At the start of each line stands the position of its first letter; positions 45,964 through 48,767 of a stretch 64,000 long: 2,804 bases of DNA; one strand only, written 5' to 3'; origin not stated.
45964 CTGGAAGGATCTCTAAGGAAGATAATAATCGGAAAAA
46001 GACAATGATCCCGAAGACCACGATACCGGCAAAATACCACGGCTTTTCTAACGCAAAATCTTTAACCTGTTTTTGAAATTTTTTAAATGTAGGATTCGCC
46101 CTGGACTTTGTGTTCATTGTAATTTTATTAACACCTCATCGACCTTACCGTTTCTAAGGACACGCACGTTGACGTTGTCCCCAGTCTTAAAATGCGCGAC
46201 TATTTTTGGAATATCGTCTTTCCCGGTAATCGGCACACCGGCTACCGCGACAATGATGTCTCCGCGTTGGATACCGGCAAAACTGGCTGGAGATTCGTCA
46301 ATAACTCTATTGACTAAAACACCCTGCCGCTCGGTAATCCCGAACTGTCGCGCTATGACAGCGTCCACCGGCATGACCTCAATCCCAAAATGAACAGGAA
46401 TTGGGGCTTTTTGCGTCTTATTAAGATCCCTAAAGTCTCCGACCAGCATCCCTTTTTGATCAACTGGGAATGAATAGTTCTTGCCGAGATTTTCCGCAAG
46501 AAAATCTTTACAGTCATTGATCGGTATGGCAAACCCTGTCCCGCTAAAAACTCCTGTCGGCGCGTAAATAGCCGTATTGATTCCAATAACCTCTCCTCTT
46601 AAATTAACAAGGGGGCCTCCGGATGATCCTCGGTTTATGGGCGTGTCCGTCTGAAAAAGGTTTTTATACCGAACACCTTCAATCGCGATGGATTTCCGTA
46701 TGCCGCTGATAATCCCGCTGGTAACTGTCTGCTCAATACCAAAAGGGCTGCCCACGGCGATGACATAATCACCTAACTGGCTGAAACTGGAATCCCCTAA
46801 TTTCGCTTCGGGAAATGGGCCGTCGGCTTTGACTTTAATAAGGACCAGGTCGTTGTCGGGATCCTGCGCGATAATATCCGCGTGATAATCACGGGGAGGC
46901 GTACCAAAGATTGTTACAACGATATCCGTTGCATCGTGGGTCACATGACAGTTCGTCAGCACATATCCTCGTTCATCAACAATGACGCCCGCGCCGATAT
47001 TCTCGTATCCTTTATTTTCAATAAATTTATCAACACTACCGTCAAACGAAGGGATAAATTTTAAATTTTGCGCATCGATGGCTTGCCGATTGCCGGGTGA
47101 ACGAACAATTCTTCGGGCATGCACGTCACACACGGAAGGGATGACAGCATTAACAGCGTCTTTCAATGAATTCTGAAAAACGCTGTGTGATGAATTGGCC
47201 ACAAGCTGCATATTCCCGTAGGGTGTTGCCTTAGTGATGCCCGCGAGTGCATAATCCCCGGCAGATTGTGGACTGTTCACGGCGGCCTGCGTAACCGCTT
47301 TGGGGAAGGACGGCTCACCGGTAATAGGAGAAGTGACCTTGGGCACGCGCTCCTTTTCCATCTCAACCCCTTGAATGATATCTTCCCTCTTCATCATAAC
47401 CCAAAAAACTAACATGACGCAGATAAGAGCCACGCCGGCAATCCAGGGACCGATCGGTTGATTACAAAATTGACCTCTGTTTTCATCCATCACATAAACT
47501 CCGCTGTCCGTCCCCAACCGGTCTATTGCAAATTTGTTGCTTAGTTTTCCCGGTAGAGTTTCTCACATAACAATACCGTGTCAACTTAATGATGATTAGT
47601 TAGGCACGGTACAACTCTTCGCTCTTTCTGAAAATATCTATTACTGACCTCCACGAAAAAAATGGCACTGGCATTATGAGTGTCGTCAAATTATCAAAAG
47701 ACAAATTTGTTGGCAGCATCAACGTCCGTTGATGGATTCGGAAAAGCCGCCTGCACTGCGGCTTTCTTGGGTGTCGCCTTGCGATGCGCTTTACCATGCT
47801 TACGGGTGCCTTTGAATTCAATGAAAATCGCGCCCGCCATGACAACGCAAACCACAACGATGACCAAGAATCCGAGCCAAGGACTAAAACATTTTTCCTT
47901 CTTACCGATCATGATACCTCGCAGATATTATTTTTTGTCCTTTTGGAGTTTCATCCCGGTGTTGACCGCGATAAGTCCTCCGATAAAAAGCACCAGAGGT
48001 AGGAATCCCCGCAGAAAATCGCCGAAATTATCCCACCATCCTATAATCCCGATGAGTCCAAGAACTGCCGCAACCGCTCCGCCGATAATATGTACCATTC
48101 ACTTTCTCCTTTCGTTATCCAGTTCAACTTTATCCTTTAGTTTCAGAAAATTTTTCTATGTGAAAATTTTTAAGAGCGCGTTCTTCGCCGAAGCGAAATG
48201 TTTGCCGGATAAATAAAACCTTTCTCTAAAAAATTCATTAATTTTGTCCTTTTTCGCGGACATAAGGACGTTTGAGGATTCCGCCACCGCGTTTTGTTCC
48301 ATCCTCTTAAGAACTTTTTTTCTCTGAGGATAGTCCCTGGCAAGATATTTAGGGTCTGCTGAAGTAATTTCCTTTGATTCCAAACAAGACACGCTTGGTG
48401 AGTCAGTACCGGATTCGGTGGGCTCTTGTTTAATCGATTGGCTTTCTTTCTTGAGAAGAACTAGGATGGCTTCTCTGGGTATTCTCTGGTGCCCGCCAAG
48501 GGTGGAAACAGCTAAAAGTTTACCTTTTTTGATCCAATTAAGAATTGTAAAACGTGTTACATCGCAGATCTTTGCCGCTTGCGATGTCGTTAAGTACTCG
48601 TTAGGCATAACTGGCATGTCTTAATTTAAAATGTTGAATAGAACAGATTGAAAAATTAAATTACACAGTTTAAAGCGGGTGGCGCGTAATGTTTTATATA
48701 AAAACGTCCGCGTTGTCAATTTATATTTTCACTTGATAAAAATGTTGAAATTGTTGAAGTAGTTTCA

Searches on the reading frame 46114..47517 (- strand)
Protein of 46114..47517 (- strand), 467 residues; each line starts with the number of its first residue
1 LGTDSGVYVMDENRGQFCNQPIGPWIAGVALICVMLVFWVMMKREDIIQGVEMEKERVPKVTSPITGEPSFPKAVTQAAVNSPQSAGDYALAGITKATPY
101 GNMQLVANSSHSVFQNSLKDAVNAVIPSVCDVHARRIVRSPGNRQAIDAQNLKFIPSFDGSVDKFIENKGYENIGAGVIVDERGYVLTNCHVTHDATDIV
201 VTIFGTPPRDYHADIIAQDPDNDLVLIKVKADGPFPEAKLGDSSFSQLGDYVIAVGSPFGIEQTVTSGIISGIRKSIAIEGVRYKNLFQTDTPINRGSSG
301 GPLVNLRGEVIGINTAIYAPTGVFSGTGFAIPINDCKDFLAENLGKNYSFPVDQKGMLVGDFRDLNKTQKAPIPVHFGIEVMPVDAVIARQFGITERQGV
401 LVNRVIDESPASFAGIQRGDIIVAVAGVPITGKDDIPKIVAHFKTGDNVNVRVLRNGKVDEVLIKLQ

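Call 5: search_protein_families(library=pfam, proteins=[window:46114-47517:-], max_evalue=0.01)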
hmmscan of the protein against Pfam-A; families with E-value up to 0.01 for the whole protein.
window:46114-47517:- (467 aa): 6 families
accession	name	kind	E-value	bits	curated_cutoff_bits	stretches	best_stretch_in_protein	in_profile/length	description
PF13365.12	Trypsin_2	-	1.1e-30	107.8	27.6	1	175-313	1-144/144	Trypsin-like peptidase domain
PF00089.32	Trypsin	-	1.6e-14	54.7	20.6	1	172-339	24-219/220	Trypsin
PF13180.12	PDZ_2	-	1.6e-13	51.2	27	1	394-466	12-80/80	PDZ domain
PF17820.7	PDZ_6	-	2.7e-08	33.9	27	1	402-455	2-54/54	PDZ domain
PF00595.29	PDZ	-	8.4e-05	23.3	23.2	1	397-432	24-59/81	PDZ domain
PF24253.1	DUF7454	-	0.0083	16.5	27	0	415-434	8-27/59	Domain of unknown function (DUF7454)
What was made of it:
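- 46114..47490 (-): HtrA/DegP-type serine protease with an N-terminal anchor and one PDZ, no CXXCH (like the MamE N-terminal half). Trypsin_2 107.8 bits + PDZ (call 5).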

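Call 6: search_protein_families(library=ncbifam, proteins=[window:46114-47517:-], max_evalue=0.01)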
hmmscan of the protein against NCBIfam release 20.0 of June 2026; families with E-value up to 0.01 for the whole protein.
window:46114-47517:- (467 aa): 23 families
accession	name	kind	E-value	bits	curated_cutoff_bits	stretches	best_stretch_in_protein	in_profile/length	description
TIGR02037.1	degP_htrA_DO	subfamily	6.7e-87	292.2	416.2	2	117-342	2-226/434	Do family serine endopeptidase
NF040960.1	MamE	equivalog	1.5e-75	255.1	800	2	60-345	25-295/659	magnetosome formation protease MamE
NF041521.1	HhoA_HhoB_HtrA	equivalog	3.8e-61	207.2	450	1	118-465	3-330/335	HhoA/HhoB/HtrA family serine endopeptidase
NF047968.1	SerProtHtrA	equivalog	6.6e-60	203.4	470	1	162-465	76-356/357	serine protease HtrA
NF007526.1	PRK10139.1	equivalog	6e-59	199.9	756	1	115-466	39-359/456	serine endoprotease DegQ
NF008189.1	PRK10942.1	equivalog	8.1e-56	189.4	720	1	166-467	106-382/477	serine endoprotease DegP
TIGR02038.1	protease_degS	equivalog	3.4e-50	171.2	422.95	2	170-340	75-243/351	outer membrane-stress sensor serine endopeptidase DegS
NF008147.1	PRK10898.1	equivalog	1.1e-46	159.6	408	2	167-334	71-238/352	outer membrane-stress sensor serine endopeptidase DegS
NF050055.1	SerProtHtrAMycob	equivalog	7.3e-42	143.9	800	2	172-344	226-406/502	serine protease HtrA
NF053637.1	SerProtHtrAspr2045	equivalog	5e-32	111.3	650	1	175-466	105-386/394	serine protease HtrA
NF040961.1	MamO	equivalog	5.6e-26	91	800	1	167-332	94-256/648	magnetosome protein MamO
NF033740.0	MarP_fam_protase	equivalog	2.3e-15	56.5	250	1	172-344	210-378/390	MarP family serine protease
NF041199.1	trx7_PDZ_seleno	equivalog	3.2e-07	29.6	300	1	396-466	201-272/390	Trx7/PDZ domain-containing (seleno)protein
TIGR00054.1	TIGR00054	equivalog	1.2e-06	27.6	147.55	1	390-459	191-262/421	RIP metalloprotease RseP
NF040965.1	MamP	equivalog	2.2e-06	27.5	300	1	378-461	115-199/290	magnetosome magnetite formation protein MamP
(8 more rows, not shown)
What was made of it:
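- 46114..47490 (-): NCBIfam DegP subfamily 292 bits, MamE 255, MamO 91 (call 6).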

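Call 48: search_solved_structures(query=window:46114-47490:-, max_evalue=1e-10, show_alignments=1)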
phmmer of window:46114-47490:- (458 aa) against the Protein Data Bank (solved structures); distinct sequences matched with E-value up to 1e-10: 99 (the best 60 are shown).
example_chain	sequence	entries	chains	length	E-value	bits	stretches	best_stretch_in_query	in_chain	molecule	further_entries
22kg_A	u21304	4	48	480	1.3e-54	188.6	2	162-327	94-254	Probable periplasmic serine endoprotease DegP-like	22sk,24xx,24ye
2zle_A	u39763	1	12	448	6.5e-49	169.8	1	162-332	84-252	Protease do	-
3mh5_A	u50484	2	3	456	6.5e-49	169.8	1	162-332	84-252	Protease do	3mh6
6jjk_A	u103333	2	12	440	1.5e-48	168.6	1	162-332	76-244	Periplasmic serine endoprotease DegP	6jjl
1ky9_A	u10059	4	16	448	1.6e-48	168.5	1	162-332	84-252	PROTEASE DO | Periplasmic serine endoprotease DegP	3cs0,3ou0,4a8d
3mh4_A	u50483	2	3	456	1.6e-48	168.5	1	162-332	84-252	Protease do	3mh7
3otp_A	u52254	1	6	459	1.9e-48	168.3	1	162-332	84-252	Protease do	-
6jjo_A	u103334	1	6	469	2e-48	168.2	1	162-458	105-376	Periplasmic serine endoprotease DegP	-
4a8a_A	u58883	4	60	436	7.4e-48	166.3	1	159-331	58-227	PERIPLASMIC PH-DEPENDENT SERINE ENDOPROTEASE DEGQ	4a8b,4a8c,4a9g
8kic_D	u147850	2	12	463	8.6e-48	166.1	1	136-456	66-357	peptidase Do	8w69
8k2y_A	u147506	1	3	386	1.3e-47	165.5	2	160-330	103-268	serine endoprotease DegP-like protein MucD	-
8f0a_A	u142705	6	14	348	6.6e-47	163.2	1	162-332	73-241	Periplasmic serine endoprotease DegP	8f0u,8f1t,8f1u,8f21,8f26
3stj_A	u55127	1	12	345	6.7e-47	163.2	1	159-456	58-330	Protease degQ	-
9nzj_A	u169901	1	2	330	1e-46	162.6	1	160-332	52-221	peptidase Do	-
7xs0_A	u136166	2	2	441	3.3e-44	154.3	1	102-333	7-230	Periplasmic serine endoprotease DegP-like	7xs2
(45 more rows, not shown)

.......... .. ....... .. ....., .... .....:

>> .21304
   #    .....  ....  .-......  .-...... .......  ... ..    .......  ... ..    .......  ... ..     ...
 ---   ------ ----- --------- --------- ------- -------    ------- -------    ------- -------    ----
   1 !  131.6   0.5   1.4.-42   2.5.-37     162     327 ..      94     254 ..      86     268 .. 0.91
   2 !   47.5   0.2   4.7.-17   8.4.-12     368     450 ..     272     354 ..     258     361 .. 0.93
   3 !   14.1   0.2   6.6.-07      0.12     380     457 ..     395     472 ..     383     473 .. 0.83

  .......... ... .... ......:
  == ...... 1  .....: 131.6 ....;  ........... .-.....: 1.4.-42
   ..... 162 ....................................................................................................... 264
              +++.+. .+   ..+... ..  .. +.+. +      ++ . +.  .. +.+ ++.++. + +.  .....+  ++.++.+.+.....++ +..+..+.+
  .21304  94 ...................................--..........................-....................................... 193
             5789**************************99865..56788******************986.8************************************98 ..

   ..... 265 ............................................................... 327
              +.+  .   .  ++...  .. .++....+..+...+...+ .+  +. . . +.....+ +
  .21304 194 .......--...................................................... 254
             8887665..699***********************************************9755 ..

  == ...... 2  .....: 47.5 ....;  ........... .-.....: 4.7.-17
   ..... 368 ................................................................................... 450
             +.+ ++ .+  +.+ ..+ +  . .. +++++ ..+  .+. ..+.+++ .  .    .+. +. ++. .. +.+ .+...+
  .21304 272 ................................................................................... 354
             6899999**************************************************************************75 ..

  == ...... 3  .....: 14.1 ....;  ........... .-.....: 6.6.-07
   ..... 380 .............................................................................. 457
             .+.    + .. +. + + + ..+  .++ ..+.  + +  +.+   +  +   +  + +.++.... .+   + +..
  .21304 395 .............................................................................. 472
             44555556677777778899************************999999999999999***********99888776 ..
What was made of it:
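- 46114..47490 (-): His/Asp/Ser positions align with DegP (call 48).
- On Magnetosome gene cluster (MGC): Trypsin_2 + PDZ with the triad aligned to DegP (calls 5, 48).
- The protease triad is intact (call 48).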

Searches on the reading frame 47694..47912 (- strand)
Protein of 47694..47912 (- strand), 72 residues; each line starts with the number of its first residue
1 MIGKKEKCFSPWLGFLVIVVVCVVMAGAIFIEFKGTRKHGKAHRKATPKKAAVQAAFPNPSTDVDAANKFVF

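Call 7: search_protein_families(library=ncbifam, proteins=[window:47694-47912:-], max_evalue=0.1)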
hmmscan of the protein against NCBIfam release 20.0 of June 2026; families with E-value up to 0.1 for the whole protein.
window:47694-47912:- (72 aa): 2 families
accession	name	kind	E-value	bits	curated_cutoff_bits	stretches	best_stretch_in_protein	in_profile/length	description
NF005411.0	PRK06975.1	equivalog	0.027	12.8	414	1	8-56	324-372/660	fused uroporphyrinogen-III synthase HemD/membrane protein HemX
TIGR01842.1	type_I_sec_PrtD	subfamily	0.053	12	510.15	1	9-56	139-186/544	type I secretion system permease/ATPase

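Call 9: search_protein_families(library=pfam, proteins=[window:47694-47912:-], max_evalue=0.1)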
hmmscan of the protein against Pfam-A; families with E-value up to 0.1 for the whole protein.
window:47694-47912:- (72 aa): 1 family
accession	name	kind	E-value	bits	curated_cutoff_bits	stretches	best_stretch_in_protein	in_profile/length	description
PF10812.13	DUF2561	-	0.016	15.7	27.8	1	7-56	59-107/202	Protein of unknown function (DUF2561)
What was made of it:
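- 47694..47912 (-): 72-aa single-pass membrane protein, no known family. No family hit (calls 7, 9).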

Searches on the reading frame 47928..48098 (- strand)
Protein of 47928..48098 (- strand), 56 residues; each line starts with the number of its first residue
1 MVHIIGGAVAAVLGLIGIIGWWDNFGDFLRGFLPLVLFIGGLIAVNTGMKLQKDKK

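Call 7: search_protein_families(library=ncbifam, proteins=[window:47928-48098:-], max_evalue=0.1)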
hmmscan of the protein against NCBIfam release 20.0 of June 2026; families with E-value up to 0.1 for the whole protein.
window:47928-48098:- (56 aa): 3 families
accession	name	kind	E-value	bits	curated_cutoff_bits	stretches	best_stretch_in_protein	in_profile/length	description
NF040963.1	MamI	equivalog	1.8e-12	47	80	1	1-53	1-54/69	magnetosome protein MamI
NF033470.1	SMR_qac_bcrC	exception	0.0085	16.6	225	1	4-47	62-103/114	quaternary ammonium compound efflux SMR transporter BcrC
NF038034.1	lactGbeta_entB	subfamily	0.03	14.5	37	1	1-32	6-32/38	lactococcin G-beta/enterocin 1071B family bacteriocin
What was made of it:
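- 47928..48098 (-): MamI homologue (56 aa, two hydrophobic segments). NCBIfam MamI E=1.8e-12, 47 bits, below the equivalog cut-off of 80 (call 7).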

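Call 9: search_protein_families(library=pfam, proteins=[window:47928-48098:-], max_evalue=0.1)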
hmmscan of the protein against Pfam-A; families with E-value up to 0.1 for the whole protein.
window:47928-48098:- (56 aa): 0 families

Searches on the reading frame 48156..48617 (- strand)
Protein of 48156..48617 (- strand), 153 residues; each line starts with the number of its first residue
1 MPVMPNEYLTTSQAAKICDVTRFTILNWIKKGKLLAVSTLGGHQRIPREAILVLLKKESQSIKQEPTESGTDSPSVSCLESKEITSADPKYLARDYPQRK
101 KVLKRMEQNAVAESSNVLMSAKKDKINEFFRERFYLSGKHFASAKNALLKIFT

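Call 7: search_protein_families(library=ncbifam, proteins=[window:48156-48617:-], max_evalue=0.1)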
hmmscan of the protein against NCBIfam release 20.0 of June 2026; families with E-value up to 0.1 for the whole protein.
window:48156-48617:- (153 aa): 5 families
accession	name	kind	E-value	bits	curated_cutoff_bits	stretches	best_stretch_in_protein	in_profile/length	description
TIGR01764.1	excise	domain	3.2e-09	37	28.8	1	8-52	1-44/49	excisionase family DNA-binding protein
NF033787.1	HTH_BldC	subfamily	2.2e-07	30.6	77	1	8-54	2-48/49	BldC family transcriptional regulator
NF033518.0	transpos_IS607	equivalog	0.00012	21.6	110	1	13-61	2-50/187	IS607 family transposase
NF040990.2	MamR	equivalog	0.043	14.1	100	0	4-37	39-72/91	magnetosome protein MamR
NF040522.1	VC1465_fam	subfamily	0.066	13.3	70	0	9-28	10-29/111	VC1465 family Xer recombination activation factor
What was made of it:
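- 48156..48608 (-): First gene of the cluster: HTH_17/excisionase-type DNA-binding protein (150-153 aa), a possible regulator. NCBIfam excisionase domain 37 bits; the MamR model gives only E=0.043 (call 7).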

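Call 9: search_protein_families(library=pfam, proteins=[window:48156-48617:-], max_evalue=0.1)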
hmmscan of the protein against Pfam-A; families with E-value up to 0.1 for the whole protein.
window:48156-48617:- (153 aa): 3 families
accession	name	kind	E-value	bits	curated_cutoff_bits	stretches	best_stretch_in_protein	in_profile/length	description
PF12728.13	HTH_17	-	1.4e-09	38.5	27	1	8-57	1-49/51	Helix-turn-helix domain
PF00376.29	MerR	-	0.00092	19.4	28.2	1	10-43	1-35/38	MerR family regulatory protein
PF01710.22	HTH_Tnp_IS630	-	0.067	13.7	21.3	0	12-75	22-86/119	Transposase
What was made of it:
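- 48156..48608 (-): Pfam HTH_17 38.5 bits (call 9).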
